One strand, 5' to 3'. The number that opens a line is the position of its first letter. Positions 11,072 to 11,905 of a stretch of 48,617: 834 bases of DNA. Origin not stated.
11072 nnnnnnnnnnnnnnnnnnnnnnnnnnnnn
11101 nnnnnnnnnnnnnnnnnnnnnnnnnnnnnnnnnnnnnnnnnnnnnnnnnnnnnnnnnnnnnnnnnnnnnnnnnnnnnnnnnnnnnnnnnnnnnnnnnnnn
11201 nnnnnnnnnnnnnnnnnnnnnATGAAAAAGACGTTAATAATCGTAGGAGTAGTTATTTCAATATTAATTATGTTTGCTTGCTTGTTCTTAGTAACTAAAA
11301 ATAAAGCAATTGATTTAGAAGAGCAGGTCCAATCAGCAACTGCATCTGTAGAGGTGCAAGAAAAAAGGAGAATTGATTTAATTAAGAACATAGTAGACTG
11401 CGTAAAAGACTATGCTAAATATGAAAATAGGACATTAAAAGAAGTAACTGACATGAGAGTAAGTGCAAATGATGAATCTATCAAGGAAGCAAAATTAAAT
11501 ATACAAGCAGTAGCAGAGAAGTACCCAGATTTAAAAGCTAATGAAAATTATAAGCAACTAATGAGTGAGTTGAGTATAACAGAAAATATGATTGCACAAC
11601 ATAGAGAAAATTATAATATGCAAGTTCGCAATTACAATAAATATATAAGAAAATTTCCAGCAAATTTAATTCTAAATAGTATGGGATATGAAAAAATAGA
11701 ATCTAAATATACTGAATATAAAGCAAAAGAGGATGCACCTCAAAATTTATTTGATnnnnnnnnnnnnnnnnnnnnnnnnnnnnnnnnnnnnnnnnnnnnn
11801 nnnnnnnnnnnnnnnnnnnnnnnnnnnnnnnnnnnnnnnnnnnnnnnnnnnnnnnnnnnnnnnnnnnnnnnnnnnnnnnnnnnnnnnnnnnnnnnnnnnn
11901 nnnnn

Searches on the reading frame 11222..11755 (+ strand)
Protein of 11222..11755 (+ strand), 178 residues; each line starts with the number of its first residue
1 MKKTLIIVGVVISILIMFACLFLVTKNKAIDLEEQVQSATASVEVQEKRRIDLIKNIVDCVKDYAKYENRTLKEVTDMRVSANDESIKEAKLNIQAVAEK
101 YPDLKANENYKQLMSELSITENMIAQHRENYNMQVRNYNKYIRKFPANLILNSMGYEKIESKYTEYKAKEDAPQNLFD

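Call 59: search_protein_families(library=pfam, proteins=[window:11222-11755:+], max_evalue=0.001)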
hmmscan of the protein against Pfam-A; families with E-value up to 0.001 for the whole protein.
window:11222-11755:+ (178 aa): 1 family
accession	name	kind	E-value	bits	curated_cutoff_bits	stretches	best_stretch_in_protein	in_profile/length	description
PF04011.17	LemA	-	5.8e-34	117.5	26.2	1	40-174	2-146/149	LemA family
